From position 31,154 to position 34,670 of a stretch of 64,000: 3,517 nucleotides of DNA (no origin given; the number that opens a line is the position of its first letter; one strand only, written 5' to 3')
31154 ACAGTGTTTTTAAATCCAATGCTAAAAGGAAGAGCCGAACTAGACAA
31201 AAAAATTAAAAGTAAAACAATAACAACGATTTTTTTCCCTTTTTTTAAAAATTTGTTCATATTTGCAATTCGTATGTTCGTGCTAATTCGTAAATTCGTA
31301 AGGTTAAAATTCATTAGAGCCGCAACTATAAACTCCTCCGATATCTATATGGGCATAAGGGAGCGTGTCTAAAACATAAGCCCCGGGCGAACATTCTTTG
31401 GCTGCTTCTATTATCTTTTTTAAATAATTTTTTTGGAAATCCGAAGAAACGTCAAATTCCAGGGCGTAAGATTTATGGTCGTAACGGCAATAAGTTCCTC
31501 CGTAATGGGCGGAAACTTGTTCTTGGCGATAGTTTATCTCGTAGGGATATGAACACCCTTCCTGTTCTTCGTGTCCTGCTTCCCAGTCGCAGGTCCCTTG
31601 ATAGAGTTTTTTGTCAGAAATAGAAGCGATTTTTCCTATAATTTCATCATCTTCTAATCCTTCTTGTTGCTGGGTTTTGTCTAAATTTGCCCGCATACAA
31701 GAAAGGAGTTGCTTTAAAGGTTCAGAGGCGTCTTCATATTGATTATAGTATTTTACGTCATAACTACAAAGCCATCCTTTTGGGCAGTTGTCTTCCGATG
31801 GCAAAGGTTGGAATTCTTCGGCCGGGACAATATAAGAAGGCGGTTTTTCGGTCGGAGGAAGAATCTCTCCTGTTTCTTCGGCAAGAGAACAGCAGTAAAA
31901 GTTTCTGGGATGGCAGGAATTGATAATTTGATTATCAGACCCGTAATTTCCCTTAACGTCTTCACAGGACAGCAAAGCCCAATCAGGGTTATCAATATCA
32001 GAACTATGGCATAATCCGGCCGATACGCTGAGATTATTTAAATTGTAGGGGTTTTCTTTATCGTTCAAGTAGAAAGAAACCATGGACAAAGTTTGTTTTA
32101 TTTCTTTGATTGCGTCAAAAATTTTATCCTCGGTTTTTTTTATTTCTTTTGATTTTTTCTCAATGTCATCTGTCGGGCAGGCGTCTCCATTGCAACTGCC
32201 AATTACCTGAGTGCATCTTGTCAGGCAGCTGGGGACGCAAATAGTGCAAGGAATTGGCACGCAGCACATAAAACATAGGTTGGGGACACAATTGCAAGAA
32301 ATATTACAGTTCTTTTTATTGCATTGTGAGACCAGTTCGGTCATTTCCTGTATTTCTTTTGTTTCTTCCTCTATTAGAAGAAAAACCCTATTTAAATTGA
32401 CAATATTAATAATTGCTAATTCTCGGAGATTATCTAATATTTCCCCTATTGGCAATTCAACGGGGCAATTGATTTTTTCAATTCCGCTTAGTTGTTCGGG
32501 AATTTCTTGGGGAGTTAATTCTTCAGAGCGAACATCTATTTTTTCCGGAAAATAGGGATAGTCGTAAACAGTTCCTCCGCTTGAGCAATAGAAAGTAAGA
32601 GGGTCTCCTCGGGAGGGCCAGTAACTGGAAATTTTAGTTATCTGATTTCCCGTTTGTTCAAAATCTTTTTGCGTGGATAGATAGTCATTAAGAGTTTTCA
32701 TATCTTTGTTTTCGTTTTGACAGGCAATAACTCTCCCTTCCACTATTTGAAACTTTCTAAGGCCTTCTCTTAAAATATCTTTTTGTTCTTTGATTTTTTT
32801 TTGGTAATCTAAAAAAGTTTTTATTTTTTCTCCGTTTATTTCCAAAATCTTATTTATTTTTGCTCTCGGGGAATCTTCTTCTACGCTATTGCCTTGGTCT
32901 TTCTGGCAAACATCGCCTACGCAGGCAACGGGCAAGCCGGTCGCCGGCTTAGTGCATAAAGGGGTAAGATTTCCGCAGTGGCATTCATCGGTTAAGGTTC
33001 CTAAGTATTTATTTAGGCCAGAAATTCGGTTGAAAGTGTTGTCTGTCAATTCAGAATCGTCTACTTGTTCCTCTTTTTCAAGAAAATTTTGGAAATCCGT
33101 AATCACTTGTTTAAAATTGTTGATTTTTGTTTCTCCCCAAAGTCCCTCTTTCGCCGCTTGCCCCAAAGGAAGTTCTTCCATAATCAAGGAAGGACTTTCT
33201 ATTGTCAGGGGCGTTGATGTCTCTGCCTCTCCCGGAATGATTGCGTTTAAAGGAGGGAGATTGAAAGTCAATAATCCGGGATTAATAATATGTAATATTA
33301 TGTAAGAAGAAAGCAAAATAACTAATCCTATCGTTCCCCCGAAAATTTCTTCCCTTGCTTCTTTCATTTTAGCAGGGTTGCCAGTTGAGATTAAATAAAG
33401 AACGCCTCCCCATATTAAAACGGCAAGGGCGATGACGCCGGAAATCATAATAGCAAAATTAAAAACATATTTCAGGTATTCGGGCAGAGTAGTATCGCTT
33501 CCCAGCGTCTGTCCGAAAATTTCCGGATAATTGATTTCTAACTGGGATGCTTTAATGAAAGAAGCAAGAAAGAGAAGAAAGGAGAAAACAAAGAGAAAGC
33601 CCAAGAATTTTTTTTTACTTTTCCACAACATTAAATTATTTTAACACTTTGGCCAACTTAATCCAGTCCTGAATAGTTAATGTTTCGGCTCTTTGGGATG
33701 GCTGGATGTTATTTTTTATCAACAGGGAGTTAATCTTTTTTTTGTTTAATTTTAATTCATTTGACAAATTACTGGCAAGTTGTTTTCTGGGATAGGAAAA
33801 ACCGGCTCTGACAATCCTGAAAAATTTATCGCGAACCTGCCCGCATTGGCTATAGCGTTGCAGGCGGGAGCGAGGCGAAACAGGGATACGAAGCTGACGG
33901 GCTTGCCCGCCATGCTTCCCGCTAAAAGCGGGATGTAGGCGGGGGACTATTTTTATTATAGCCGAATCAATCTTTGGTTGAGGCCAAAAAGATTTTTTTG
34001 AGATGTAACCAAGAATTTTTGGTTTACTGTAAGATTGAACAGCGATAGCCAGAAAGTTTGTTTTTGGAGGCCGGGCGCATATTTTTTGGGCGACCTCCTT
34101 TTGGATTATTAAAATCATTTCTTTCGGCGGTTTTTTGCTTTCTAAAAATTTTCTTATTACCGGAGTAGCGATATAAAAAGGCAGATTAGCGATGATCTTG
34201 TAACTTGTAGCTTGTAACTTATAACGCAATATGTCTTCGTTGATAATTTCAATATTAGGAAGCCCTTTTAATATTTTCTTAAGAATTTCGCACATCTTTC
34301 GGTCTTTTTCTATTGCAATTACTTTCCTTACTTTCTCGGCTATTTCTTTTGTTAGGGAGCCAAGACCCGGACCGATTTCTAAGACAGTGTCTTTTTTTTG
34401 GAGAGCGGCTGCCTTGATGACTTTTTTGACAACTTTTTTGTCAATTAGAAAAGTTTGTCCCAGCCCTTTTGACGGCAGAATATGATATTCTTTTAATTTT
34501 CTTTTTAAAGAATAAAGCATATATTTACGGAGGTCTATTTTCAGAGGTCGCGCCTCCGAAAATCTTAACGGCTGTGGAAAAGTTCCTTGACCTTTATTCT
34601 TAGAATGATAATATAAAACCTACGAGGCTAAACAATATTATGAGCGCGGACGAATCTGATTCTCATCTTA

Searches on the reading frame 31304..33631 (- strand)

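Call 22: search_protein_families(library=pfam, proteins=[window:31304-33631:-])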
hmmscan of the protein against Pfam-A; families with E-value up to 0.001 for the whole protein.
window:31304-33631:- (775 aa): 1 family
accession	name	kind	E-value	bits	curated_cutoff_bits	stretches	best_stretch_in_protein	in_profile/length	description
PF18895.5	T4SS_pilin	-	6.1e-09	36.3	26.6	1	47-114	3-69/71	Type IV secretion system pilin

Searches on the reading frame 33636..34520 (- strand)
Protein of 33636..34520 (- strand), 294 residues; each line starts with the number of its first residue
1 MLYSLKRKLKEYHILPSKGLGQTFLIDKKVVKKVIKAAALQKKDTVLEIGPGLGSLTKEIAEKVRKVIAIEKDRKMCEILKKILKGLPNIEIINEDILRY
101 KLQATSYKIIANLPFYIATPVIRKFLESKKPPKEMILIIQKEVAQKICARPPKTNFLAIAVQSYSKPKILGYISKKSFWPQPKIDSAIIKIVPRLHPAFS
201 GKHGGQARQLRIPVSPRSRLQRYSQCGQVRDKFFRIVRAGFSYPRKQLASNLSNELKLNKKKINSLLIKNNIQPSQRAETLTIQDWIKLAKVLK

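Call 22: search_protein_families(library=pfam, proteins=[window:33636-34520:-])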
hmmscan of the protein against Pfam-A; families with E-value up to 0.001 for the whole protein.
window:33636-34520:- (294 aa): 5 families
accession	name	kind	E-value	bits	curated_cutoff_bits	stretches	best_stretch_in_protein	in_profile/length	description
PF00398.26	RrnaAD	-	1.4e-52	178.9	24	1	19-202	7-199/263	Ribosomal RNA adenine dimethylase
PF13649.12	Methyltransf_25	-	1.5e-07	32.5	27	1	46-126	1-86/97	Methyltransferase domain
PF05219.18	DREV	-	9.8e-05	22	26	1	19-91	66-144/265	DREV methyltransferase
PF13847.12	Methyltransf_31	-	0.00047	20.3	27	1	41-131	2-103/145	Methyltransferase domain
PF08241.18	Methyltransf_11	-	0.00057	20.9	21.2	1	47-110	1-64/95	Methyltransferase domain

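Call 23: search_solved_structures(query=window:33636-34520:-, show_alignments=2)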
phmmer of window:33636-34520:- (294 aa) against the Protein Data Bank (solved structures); distinct sequences matched with E-value up to 0.001: 36.
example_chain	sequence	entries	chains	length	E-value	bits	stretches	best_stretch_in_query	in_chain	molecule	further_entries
6ifs_A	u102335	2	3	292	1.3e-45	159.3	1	6-199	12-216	Ribosomal RNA small subunit methyltransferase A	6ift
7v2l_W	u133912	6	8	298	1.4e-45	159.2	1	6-199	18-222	Ribosomal RNA small subunit methyltransferase A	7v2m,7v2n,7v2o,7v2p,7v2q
6ifx_A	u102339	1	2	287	9.4e-44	153.3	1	6-199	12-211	Ribosomal RNA small subunit methyltransferase A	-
6ifw_A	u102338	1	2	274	3.8e-43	151.3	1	21-199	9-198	Ribosomal RNA small subunit methyltransferase A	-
6ifv_A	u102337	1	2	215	4e-40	141.3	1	6-198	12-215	Ribosomal RNA small subunit methyltransferase A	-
4jxj_A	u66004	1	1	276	5.8e-34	121.1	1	1-194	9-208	Ribosomal RNA small subunit methyltransferase A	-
8x3w_A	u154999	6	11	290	8.3e-32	114.1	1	9-203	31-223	Probable ribosomal RNA small subunit methyltransferase A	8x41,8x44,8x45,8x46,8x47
8x4o_A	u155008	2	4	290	4.2e-31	111.8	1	9-203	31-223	Probable ribosomal RNA small subunit methyltransferase A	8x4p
8x4l_A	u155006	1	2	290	1.1e-30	110.4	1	9-203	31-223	Probable ribosomal RNA small subunit methyltransferase A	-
8x4g_A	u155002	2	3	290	1.1e-30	110.4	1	9-203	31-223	Probable ribosomal RNA small subunit methyltransferase A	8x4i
3grr_A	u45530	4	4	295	7e-29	104.5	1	14-194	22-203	Dimethyladenosine transferase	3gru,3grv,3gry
3fut_A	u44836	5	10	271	8.3e-29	104.2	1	6-193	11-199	Dimethyladenosine transferase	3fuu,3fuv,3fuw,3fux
3tqs_A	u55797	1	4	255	8.9e-27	97.6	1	18-195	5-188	Ribosomal RNA small subunit methyltransferase A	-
3ftc_A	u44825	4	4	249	1.3e-26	97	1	17-193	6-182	Dimethyladenosine transferase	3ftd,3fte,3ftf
3r9x_B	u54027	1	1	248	1.4e-26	97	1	17-193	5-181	Ribosomal RNA small subunit methyltransferase A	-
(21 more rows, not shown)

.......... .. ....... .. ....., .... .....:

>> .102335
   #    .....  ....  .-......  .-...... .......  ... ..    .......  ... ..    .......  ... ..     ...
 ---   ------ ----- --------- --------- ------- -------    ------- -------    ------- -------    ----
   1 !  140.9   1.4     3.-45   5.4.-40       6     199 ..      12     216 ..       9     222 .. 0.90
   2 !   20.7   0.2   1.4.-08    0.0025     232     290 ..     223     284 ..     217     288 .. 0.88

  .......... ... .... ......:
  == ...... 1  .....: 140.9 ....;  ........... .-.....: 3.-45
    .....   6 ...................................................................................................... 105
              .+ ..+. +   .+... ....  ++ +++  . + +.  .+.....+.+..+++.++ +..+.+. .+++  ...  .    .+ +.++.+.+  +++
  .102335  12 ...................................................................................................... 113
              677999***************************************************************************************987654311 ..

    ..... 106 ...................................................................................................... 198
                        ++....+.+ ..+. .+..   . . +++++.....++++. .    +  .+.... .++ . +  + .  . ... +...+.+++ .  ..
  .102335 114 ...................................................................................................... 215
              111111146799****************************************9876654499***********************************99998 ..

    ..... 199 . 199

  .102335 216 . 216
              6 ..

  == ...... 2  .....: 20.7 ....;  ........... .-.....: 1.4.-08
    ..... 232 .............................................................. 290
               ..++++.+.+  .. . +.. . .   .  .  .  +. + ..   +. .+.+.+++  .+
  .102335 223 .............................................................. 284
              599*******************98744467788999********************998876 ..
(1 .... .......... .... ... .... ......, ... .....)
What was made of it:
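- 34197..34225 (-): Solitary heptamer array (CTTGTAA x4.1 on the plus strand) inside rsmA. It encodes a variable loop before the ANLPY motif. In the alignment to B. subtilis KsgA the region is length-variable (call 23).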
